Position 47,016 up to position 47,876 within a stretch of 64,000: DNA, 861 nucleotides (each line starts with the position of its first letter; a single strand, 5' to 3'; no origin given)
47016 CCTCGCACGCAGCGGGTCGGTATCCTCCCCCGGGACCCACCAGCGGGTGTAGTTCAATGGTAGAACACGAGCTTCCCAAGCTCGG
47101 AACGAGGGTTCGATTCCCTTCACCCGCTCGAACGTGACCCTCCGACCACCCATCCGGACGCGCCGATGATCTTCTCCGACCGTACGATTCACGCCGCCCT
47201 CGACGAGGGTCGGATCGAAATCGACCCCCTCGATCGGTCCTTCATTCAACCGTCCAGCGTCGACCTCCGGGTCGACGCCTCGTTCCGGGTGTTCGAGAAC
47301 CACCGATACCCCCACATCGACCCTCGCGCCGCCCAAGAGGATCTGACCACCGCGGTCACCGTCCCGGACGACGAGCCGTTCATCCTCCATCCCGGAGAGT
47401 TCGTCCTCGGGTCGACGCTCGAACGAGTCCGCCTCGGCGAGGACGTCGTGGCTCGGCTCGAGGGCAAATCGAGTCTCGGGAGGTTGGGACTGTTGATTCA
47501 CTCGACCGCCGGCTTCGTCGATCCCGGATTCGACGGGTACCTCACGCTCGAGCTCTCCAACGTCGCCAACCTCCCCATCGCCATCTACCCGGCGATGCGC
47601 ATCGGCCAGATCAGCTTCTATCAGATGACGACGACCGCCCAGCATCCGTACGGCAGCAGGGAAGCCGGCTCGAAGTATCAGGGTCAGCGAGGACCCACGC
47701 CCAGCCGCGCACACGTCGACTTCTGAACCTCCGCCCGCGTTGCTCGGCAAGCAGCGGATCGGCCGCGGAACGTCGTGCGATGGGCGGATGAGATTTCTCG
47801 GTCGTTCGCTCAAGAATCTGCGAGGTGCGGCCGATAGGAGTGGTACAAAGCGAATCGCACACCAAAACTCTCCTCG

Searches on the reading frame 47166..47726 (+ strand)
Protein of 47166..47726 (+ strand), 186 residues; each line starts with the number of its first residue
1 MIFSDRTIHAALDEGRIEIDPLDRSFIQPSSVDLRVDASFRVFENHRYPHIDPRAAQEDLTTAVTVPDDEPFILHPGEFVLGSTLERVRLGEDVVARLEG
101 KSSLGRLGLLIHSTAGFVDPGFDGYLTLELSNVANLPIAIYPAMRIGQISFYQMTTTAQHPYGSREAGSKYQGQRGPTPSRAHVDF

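Call 9: search_protein_families(library=pfam, proteins=[window:47166-47726:+])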
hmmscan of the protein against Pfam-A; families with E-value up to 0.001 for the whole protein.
window:47166-47726:+ (186 aa): 4 families
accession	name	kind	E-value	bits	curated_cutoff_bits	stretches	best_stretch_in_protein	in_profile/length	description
PF22769.1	DCD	-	3.9e-49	167.1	27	1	2-154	1-153/153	dCTP deaminase-like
PF06559.16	DCD_N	-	1.2e-08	35.5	21.4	1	2-152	4-161/164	2'-deoxycytidine 5'-triphosphate deaminase (DCD) N-terminal domain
PF22569.1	DCD_C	-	1.5e-08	34.7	22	1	58-175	64-185/192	2'-deoxycytidine 5'-triphosphate deaminase (DCD), C-terminal domain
PF00692.24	dUTPase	-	0.00019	21.6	22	1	71-168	23-118/129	dUTPase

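Call 13: find_related_loci(query=window:47166-47726:+, collection=genome_contigs, flank=4000)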
Query window:47166-47726:+ (186 aa) in genome_contigs; peptide patterns used: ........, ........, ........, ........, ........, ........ (x = any residue, [..] = any of these).
600 stretches matched a pattern (row limit reached: there are more); 563 encode a relative of the query (tblastn E <= 1e-3); the best 80 are kept; 80 distinct loci.
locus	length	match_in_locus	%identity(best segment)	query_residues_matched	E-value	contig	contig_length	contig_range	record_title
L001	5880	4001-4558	83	1-186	1e-104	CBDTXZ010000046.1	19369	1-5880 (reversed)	MAG TPA_asm: uncultured bacterium isolate ERR2431957_binner23_Refined_4 genome assembly, contig: ERZ23878503.570, whole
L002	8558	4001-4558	81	1-186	8e-101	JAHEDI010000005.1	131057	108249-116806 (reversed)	MAG: bacterium isolate Ww197 NODE_33_length_131057_cov_9.814910, whole genome shotgun sequence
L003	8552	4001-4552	81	1-186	1e-96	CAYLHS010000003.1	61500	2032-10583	MAG TPA_asm: uncultured Acidimicrobiia bacterium isolate binchicken_co151_350 genome assembly, contig: NODE_561_length_6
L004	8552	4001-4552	80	1-186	3e-96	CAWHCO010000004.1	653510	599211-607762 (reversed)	MAG: uncultured bacterium isolate MFD02923.bin.2.53 genome assembly, contig: contig_19527, whole genome shotgun sequence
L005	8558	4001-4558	77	1-186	7e-95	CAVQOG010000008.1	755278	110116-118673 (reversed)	MAG: uncultured Acidimicrobiia bacterium isolate MFD09964.bin.1.292 genome assembly, contig: contig_5895, whole genome s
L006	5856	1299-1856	77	1-186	2e-94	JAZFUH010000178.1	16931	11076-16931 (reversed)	MAG: Acidimicrobiia bacterium isolate BS2bin.53 BS2bin.53_178, whole genome shotgun sequence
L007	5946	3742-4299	76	1-186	4e-94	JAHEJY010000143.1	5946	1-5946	MAG: Actinomycetes bacterium isolate Ww569 NODE_54766_length_5946_cov_6.464378, whole genome shotgun sequence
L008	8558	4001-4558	76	1-186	2e-92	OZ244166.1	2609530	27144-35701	MAG: Acidimicrobiia bacterium isolate d3657b15-20e7-4375-8b11-4b40448e64b8 genome assembly, chromosome: 1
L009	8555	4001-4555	76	1-186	6e-92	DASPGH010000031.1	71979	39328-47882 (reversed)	MAG TPA_asm: Acidimicrobiia bacterium isolate SMAG_U16446 k141_256627, whole genome shotgun sequence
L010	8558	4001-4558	78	1-186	4e-93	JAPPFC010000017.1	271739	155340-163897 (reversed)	MAG: bacterium isolate RHO1_bin_21 NODE_49_length_271739_cov_34.005050, whole genome shotgun sequence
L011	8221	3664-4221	76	1-186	7e-92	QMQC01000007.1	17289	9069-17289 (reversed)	MAG: Actinobacteria bacterium isolate B3_G11 B3_Guay11_scaffold_00223, whole genome shotgun sequence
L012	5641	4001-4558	75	1-186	2e-91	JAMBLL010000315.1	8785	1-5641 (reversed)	MAG: Actinomycetes bacterium isolate H2.bin.110 k83_1794805, whole genome shotgun sequence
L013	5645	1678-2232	75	1-185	2e-91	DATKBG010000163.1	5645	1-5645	MAG TPA_asm: Acidimicrobiia bacterium isolate SMAG_U14414 k141_630684, whole genome shotgun sequence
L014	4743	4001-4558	75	1-186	1e-91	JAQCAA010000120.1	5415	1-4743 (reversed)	MAG: Actinomycetota bacterium isolate casp150-mb.86 NODE_36410_length_5415_cov_0.068096, whole genome shotgun sequence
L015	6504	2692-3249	75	1-186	6e-91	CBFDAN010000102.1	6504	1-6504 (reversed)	MAG TPA_asm: uncultured bacterium isolate SRR26215685_metabat2_9 genome assembly, contig: ERZ25073489.3914, whole genome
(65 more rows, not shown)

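Call 17: find_encoding_contigs(protein=window:47166-47726:+, flank=6000, max_places=10)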
Protein window:47166-47726:+ (186 aa): no gene with exactly this product is on record in the collection.

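Call 62: search_protein_families(library=pfam, proteins=[L001:4571-5395:+, L003:5340-5490:-], max_evalue=0.01)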
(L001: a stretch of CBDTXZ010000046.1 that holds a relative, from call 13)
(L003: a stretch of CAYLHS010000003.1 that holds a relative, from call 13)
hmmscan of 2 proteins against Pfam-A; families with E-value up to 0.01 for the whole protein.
L001:4571-5395:+ (274 aa): 1 family
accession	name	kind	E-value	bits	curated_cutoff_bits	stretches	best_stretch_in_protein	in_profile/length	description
PF13424.12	TPR_12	-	1.1e-05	25.9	30.1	0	113-181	3-76/77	Tetratricopeptide repeat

L003:5340-5490:- (50 aa): 1 family
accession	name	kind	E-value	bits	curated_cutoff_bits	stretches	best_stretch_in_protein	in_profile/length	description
PF01975.23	SurE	-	2.2e-12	47.6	22.1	1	3-46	1-45/189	Survival protein SurE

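Call 67: find_homologous_proteins(query=window:47166-47726:+, max_evalue=1e-60)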
Query window:47166-47726:+ (186 aa): 7857 proteins with E <= 1e-60 among 8000 candidates; the best 120 are listed.
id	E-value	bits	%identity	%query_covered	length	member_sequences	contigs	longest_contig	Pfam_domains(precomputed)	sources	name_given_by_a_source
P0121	4.6e-119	413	100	100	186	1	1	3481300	PF06559.17,PF22569.2,PF22769.2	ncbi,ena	-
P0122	4.1e-104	364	88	100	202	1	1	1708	PF06559.17,PF22569.2,PF22769.2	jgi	jgi:dCTP deaminase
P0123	7.9e-103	360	88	100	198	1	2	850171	PF06559.17,PF22569.2,PF22769.2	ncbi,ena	-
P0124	1.3e-102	359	88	100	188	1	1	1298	PF06559.17,PF22569.2,PF22769.2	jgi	jgi:dCTP deaminase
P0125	6.2e-102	357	87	100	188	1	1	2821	PF06559.17,PF22569.2,PF22769.2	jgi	jgi:dCTP deaminase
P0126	8.1e-102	356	87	100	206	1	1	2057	PF06559.17,PF22569.2,PF22769.2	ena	-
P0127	1.5e-101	356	85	100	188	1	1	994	PF06559.17,PF22569.2,PF22769.2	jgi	-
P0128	1.6e-101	356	85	100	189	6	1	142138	PF06559.17,PF22569.2,PF22769.2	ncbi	-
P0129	2.4e-101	355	86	100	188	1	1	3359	PF06559.17,PF22569.2,PF22769.2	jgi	jgi:dCTP deaminase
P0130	2.9e-101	355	86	100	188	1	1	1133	PF06559.17,PF22569.2,PF22769.2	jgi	jgi:dCTP deaminase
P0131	6.6e-101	354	85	100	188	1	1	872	PF06559.17,PF22569.2,PF22769.2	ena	-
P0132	7.4e-101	353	84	100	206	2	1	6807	PF06559.17,PF22569.2,PF22769.2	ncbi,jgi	-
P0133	1.6e-100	352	85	100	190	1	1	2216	PF06559.17,PF00692.25,PF22569.2,PF22769.2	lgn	-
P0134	2.2e-100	352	84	100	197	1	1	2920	PF06559.17,PF00692.25,PF22569.2,PF22769.2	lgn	-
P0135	2.2e-100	352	84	100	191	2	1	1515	PF06559.17,PF22569.2,PF22769.2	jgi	jgi:dCTP deaminase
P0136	2.7e-100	352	85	100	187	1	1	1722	PF06559.17,PF22569.2,PF22769.2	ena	-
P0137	2.7e-100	352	85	100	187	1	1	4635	PF06559.17,PF22569.2,PF22769.2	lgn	-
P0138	2.7e-100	352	85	100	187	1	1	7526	PF06559.17,PF22569.2,PF22769.2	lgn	-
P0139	2.9e-100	351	85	100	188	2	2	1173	PF06559.17,PF22569.2,PF22769.2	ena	-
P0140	3.0e-100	351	83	100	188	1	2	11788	PF06559.17,PF22569.2,PF22769.2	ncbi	-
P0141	3.7e-100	351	84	100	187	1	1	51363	PF06559.17,PF22569.2,PF22769.2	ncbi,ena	-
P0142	3.8e-100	351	84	100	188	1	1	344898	PF06559.17,PF22569.2,PF22769.2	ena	-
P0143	3.9e-100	351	84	100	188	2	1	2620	PF06559.17,PF22569.2,PF22769.2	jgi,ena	-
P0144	3.9e-100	351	85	100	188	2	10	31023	PF06559.17,PF22569.2,PF22769.2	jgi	jgi:dCTP deaminase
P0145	4.0e-100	351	83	100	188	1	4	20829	PF06559.17,PF22569.2,PF22769.2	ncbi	-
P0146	4.7e-100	351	85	100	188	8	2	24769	PF06559.17,PF22569.2,PF22769.2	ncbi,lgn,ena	ncbi:MAG: dCTP deaminase [Acidimicrobiia bacterium]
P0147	5.0e-100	351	84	100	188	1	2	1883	PF06559.17,PF22569.2,PF22769.2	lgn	-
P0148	5.2e-100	351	84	100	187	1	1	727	PF06559.17,PF22569.2,PF22769.2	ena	-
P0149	6.1e-100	350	82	100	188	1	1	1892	PF06559.17,PF22569.2,PF22769.2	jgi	jgi:dCTP deaminase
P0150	7.0e-100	350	85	100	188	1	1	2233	PF06559.17,PF22569.2,PF22769.2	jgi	jgi:dCTP deaminase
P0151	1.0e-99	350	83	100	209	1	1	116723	PF06559.17,PF22569.2,PF22769.2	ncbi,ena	-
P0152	1.1e-99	350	84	100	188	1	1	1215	PF06559.17,PF22569.2,PF22769.2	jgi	jgi:dCTP deaminase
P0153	1.1e-99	350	85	100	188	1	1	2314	PF06559.17,PF22569.2,PF22769.2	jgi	jgi:dCTP deaminase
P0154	1.3e-99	349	84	100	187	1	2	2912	PF06559.17,PF22569.2,PF22769.2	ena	-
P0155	1.4e-99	349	84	100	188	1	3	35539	PF06559.17,PF22569.2,PF22769.2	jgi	jgi:dCTP deaminase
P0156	1.7e-99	349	84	100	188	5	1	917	PF06559.17,PF22569.2,PF22769.2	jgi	jgi:dCTP deaminase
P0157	3.0e-99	348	85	100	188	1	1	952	PF06559.17,PF22569.2,PF22769.2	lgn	-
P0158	3.9e-99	348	83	100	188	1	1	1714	PF06559.17,PF22569.2,PF22769.2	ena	-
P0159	4.0e-99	348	83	100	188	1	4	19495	PF06559.17,PF22569.2,PF22769.2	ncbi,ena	-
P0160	4.1e-99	348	83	100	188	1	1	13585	PF06559.17,PF22569.2,PF22769.2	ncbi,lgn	-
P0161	4.9e-99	347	83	100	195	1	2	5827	PF06559.17,PF22569.2,PF22769.2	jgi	jgi:dCTP deaminase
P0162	5.3e-99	347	84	100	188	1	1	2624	PF06559.17,PF22569.2,PF22769.2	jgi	jgi:dCTP deaminase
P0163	8.9e-99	347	84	100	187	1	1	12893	PF06559.17,PF22569.2,PF22769.2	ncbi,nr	ncbi:MAG: dCTP deaminase [Acidimicrobiia bacterium]|nr:dCTP deaminase [Acidimicrobiia bacterium]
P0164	1.0e-98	346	83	100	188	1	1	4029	PF06559.17,PF22569.2,PF22769.2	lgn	-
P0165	1.1e-98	346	83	100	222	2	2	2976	PF06559.17,PF22569.2,PF22769.2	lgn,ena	-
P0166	1.1e-98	346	82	100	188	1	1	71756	PF06559.17,PF22569.2,PF22769.2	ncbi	-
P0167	1.5e-98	346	82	100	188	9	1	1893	PF06559.17,PF00692.25,PF22569.2,PF22769.2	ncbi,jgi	-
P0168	1.5e-98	346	83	100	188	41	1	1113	PF06559.17,PF22569.2,PF22769.2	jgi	jgi:dCTP deaminase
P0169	1.5e-98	346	83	100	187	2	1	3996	PF06559.17,PF22569.2,PF22769.2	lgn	-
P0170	1.5e-98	346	84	100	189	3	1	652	PF06559.17,PF00692.25,PF22569.2,PF22769.2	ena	-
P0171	1.7e-98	346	83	100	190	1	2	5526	PF06559.17,PF22569.2,PF22769.2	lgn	-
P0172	2.2e-98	345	84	100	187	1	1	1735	PF06559.17,PF22569.2,PF22769.2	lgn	-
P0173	2.7e-98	345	83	100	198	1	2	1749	PF06559.17,PF22569.2,PF22769.2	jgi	jgi:dCTP deaminase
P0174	3.0e-98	345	84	100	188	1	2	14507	PF06559.17,PF22569.2,PF22769.2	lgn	-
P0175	3.2e-98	345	83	100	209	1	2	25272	PF06559.17,PF22569.2,PF22769.2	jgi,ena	-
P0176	3.2e-98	345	83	100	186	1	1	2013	PF06559.17,PF22569.2,PF22769.2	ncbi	-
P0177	3.4e-98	345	83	100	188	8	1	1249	PF06559.17,PF22569.2,PF22769.2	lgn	-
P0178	4.0e-98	344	82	100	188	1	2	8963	PF06559.17,PF22569.2,PF22769.2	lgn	-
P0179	4.0e-98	344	85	100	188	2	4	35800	PF06559.17,PF22569.2,PF22769.2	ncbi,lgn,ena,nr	ncbi:MAG: dCTP deaminase [Acidimicrobiia bacterium]|nr:dCTP deaminase [Acidimicrobiia bacterium] MDH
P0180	5.7e-98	344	83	100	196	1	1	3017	PF06559.17,PF22569.2,PF22769.2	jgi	jgi:dCTP deaminase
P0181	6.1e-98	344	83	100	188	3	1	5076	PF06559.17,PF22569.2,PF22769.2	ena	-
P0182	6.2e-98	344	84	100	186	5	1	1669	PF06559.17,PF22569.2,PF22769.2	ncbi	-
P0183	7.0e-98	344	83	100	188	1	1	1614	PF06559.17,PF22569.2,PF22769.2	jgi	jgi:dCTP deaminase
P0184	7.7e-98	344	84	100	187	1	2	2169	PF06559.17,PF22569.2,PF22769.2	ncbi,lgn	-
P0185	7.7e-98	344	84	100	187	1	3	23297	PF06559.17,PF22569.2,PF22769.2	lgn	-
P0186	8.1e-98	343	83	100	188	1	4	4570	PF06559.17,PF22569.2,PF22769.2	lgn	-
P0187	9.6e-98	343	82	100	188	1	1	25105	PF06559.17,PF22569.2,PF22769.2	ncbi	-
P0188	1.2e-97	343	83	100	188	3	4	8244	PF06559.17,PF22569.2,PF22769.2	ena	-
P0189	1.9e-97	342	82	100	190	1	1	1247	PF06559.17,PF22569.2,PF22769.2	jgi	jgi:dCTP deaminase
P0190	2.4e-97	342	83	100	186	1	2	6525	PF06559.17,PF22569.2,PF22769.2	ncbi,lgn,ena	ncbi:MAG: dCTP deaminase [Acidimicrobiia bacterium]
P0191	2.7e-97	342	82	100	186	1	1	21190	PF06559.17,PF22569.2,PF22769.2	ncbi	-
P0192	2.9e-97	342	82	100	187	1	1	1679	PF06559.17,PF22569.2,PF22769.2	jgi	jgi:dCTP deaminase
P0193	3.6e-97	341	83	100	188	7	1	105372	PF06559.17,PF00692.25,PF22569.2,PF22769.2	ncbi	-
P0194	3.8e-97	341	82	100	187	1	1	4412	PF06559.17,PF22569.2,PF22769.2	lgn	-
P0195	4.3e-97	341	83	100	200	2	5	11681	PF06559.17,PF22569.2,PF22769.2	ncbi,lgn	-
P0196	6.4e-97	341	83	100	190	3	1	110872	PF06559.17,PF22569.2,PF22769.2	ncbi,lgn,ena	-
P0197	6.4e-97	341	83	100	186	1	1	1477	PF06559.17,PF22569.2,PF22769.2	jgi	jgi:dCTP deaminase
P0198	6.8e-97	340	83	100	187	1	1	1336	PF06559.17,PF22569.2,PF22769.2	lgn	-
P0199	7.4e-97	340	82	100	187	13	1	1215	PF06559.17,PF22569.2,PF22769.2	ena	-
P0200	8.0e-97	340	81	100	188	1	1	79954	PF06559.17,PF22569.2,PF22769.2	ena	-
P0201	9.9e-97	340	82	100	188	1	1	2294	PF06559.17,PF22569.2,PF22769.2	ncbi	-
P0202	1.1e-96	340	80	100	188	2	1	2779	PF06559.17,PF22569.2,PF22769.2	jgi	-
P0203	1.3e-96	340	82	100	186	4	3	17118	PF06559.17,PF22569.2,PF22769.2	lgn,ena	-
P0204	1.4e-96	339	81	100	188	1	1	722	PF06559.17,PF22569.2,PF22769.2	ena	-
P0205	1.9e-96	339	81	100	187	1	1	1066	PF06559.17,PF22569.2,PF22769.2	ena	-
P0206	2.2e-96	339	81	100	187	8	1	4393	PF06559.17,PF22569.2,PF22769.2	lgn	-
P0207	2.5e-96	339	82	100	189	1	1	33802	PF06559.17,PF22569.2,PF22769.2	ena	-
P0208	2.7e-96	338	82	100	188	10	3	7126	PF06559.17,PF00692.25,PF22569.2,PF22769.2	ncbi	-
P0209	2.8e-96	338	81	100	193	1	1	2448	PF06559.17,PF22569.2,PF22769.2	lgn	-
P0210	3.7e-96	338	81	100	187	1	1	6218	PF06559.17,PF22569.2,PF22769.2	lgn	-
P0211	3.8e-96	338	82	100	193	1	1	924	PF06559.17,PF22569.2,PF22769.2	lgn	-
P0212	5.3e-96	338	83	100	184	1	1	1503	PF06559.17,PF22569.2,PF22769.2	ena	-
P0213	5.8e-96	337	81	100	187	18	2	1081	PF06559.17,PF22569.2,PF22769.2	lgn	-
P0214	6.7e-96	337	82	100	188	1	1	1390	PF06559.17,PF22569.2,PF22769.2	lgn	-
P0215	7.3e-96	337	81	100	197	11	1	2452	PF06559.17,PF22569.2,PF22769.2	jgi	jgi:dCTP deaminase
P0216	7.5e-96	337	82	100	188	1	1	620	PF06559.17,PF22569.2,PF22769.2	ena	-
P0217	7.5e-96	337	81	100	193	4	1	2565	PF06559.17,PF00692.25,PF22569.2,PF22769.2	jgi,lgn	-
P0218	9.9e-96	337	80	100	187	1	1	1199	PF06559.17,PF22569.2,PF22769.2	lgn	-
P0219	1.0e-95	337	81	100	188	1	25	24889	PF06559.17,PF22569.2,PF22769.2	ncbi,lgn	-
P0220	1.2e-95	336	81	100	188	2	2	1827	PF06559.17,PF22569.2,PF22769.2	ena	-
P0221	1.3e-95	336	81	100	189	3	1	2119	PF06559.17,PF22569.2,PF22769.2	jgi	jgi:dCTP deaminase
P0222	1.6e-95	336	81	100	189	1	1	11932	PF06559.17,PF22569.2,PF22769.2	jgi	jgi:dCTP deaminase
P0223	1.6e-95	336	81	100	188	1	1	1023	PF06559.17,PF22569.2,PF22769.2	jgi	jgi:dCTP deaminase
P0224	1.8e-95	336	79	100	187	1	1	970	PF06559.17,PF22569.2,PF22769.2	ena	-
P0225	1.9e-95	336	81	100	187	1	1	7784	PF06559.17,PF22569.2,PF22769.2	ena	-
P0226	2.3e-95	335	81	100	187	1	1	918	PF06559.17,PF22569.2,PF22769.2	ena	-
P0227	3.2e-95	335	81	100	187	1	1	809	PF06559.17,PF22569.2,PF22769.2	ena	-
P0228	4.2e-95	335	81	100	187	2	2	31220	PF06559.17,PF22569.2,PF22769.2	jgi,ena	-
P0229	4.3e-95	335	81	100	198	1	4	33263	PF06559.17,PF22569.2,PF22769.2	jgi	jgi:dCTP deaminase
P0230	5.0e-95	334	82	100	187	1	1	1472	PF06559.17,PF22569.2,PF22769.2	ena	-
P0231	6.3e-95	334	80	100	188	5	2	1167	PF06559.17,PF22569.2,PF22769.2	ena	-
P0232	8.8e-95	334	81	100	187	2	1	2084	PF06559.17,PF22569.2,PF22769.2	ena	-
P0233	1.1e-94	333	81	100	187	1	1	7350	PF06559.17,PF22569.2,PF22769.2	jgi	jgi:dCTP deaminase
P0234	1.1e-94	333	82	100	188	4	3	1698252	PF06559.17,PF00692.25,PF22569.2,PF22769.2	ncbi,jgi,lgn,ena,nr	ncbi:MAG: dCTP deaminase [Acidimicrobiia bacterium]|jgi:dCTP deaminase|nr:MAG: dCTP deaminase [Acidi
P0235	1.4e-94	333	81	100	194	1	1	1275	PF06559.17,PF22569.2,PF22769.2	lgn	-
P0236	1.4e-94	333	80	100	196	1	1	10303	PF06559.17,PF22569.2,PF22769.2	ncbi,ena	-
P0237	1.5e-94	333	80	100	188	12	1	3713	PF06559.17,PF22569.2,PF22769.2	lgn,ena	-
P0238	1.6e-94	333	81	100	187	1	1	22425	PF06559.17,PF22569.2,PF22769.2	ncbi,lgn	-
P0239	1.7e-94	333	82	100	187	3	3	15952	PF06559.17,PF00692.25,PF22569.2,PF22769.2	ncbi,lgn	-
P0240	1.8e-94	333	82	100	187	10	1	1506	PF06559.17,PF22569.2,PF22769.2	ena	-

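Call 68: find_encoding_contigs(protein=P0123, flank=3000, max_places=3)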
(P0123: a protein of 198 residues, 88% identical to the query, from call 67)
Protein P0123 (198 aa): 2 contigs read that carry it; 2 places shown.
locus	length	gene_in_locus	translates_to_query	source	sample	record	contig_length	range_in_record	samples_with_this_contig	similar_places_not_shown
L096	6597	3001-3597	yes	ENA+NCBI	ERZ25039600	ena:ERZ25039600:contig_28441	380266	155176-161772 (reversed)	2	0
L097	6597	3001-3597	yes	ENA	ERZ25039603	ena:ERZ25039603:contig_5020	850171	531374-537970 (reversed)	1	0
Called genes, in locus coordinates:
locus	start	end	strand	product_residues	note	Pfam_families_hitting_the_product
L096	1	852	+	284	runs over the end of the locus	PF22700:MVD-like_N (weak), PF00288:GHMP_kinases_N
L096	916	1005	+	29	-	PF08213:COX24_C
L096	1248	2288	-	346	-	PF00144:Beta-lactamase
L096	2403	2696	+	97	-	-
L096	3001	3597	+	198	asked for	PF06559:DCD_N, PF22769:DCD, PF22569:DCD_C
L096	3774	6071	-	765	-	-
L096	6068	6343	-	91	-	-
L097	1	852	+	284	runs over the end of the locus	PF22700:MVD-like_N (weak), PF00288:GHMP_kinases_N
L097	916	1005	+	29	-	PF08213:COX24_C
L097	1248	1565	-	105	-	-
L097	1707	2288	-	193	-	PF00144:Beta-lactamase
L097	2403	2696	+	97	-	-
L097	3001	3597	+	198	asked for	PF06559:DCD_N, PF22769:DCD, PF22569:DCD_C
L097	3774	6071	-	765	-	-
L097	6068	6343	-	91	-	-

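Call 69: find_encoding_contigs(protein=P0128, flank=3000, max_places=3)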
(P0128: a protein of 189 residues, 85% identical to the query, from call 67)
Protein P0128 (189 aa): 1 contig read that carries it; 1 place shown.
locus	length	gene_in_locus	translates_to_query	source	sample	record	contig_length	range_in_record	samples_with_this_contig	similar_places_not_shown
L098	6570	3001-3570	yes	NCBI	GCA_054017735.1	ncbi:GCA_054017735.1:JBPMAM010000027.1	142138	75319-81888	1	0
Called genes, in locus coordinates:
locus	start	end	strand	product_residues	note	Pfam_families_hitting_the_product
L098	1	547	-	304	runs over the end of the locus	PF01545:Cation_efflux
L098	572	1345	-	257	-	PF02567:PhzC-PhzF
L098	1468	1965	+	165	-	-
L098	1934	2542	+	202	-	-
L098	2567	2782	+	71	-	-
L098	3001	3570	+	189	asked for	PF06559:DCD_N, PF22769:DCD, PF22569:DCD_C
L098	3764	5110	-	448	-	PF00772:DnaB, PF13481:AAA_25, PF03796:DnaB_C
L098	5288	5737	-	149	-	PF01281:Ribosomal_L9_N, PF03948:Ribosomal_L9_C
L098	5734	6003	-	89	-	PF01084:Ribosomal_S18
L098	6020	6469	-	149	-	PF00436:SSB, PF22657:SSB_1 (weak), PF01336:tRNA_anti-codon (weak)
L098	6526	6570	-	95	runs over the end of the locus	PF01250:Ribosomal_S6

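Call 70: find_encoding_contigs(protein=P0144, flank=3000, max_places=6)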
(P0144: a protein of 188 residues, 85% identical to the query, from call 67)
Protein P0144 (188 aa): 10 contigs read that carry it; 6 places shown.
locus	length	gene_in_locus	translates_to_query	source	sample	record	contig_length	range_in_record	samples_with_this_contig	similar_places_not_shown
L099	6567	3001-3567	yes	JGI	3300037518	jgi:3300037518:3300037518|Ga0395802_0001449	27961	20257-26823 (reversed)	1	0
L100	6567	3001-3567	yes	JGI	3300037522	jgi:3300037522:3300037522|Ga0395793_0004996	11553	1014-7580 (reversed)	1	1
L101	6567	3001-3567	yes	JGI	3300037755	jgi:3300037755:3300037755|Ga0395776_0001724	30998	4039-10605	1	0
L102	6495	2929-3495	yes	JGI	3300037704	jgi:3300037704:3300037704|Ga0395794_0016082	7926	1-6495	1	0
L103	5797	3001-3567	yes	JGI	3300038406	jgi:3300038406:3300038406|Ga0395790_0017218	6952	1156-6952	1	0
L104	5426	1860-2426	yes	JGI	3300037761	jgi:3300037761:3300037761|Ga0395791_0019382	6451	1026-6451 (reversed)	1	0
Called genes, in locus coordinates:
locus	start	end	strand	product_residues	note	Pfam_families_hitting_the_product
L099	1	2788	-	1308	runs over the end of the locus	?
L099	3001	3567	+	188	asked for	PF06559:DCD_N, PF22769:DCD, PF22569:DCD_C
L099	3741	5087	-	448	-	PF00772:DnaB, PF13481:AAA_25, PF03796:DnaB_C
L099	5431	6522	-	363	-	PF13173:AAA_14, PF13635:DUF4143, PF08279:HTH_11 (weak)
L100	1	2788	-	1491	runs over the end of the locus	PF00395:SLH (faint), PF19077:Big_13 (faint), PF03160:Calx-beta (weak)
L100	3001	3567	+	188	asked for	PF06559:DCD_N, PF22769:DCD, PF22569:DCD_C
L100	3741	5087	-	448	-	PF00772:DnaB, PF13481:AAA_25, PF03796:DnaB_C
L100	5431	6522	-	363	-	PF13173:AAA_14, PF13635:DUF4143, PF08279:HTH_11 (weak)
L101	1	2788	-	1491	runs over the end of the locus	PF00395:SLH (faint), PF19077:Big_13 (faint), PF03160:Calx-beta (weak)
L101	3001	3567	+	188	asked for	PF06559:DCD_N, PF22769:DCD, PF22569:DCD_C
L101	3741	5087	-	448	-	PF00772:DnaB, PF13481:AAA_25, PF03796:DnaB_C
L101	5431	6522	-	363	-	PF13173:AAA_14, PF13635:DUF4143, PF08279:HTH_11 (weak)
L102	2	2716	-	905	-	?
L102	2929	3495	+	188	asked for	PF06559:DCD_N, PF22769:DCD, PF22569:DCD_C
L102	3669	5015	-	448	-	PF00772:DnaB, PF13481:AAA_25, PF03796:DnaB_C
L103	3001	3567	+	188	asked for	PF06559:DCD_N, PF22769:DCD, PF22569:DCD_C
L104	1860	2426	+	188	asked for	PF06559:DCD_N, PF22769:DCD, PF22569:DCD_C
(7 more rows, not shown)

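Call 73: find_encoding_contigs(protein=P0142, flank=3000, max_places=2)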
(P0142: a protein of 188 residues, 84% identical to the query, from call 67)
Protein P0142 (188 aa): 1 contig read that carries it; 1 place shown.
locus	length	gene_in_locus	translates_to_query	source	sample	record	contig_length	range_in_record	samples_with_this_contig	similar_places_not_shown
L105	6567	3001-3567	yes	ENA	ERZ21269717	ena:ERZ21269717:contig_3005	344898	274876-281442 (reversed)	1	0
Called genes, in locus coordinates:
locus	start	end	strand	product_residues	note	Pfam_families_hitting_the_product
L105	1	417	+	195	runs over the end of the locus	PF00484:Pro_CA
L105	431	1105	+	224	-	PF00702:Hydrolase, PF12710:HAD (weak), PF13419:HAD_2, PF13242:Hydrolase_like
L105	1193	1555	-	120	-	PF00903:Glyoxalase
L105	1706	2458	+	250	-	PF00198:2-oxoacid_dh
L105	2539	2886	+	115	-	-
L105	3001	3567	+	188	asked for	PF06559:DCD_N, PF22769:DCD, PF22569:DCD_C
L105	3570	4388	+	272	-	-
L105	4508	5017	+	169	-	PF13845:Septum_form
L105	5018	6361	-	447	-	PF00772:DnaB, PF13481:AAA_25, PF03796:DnaB_C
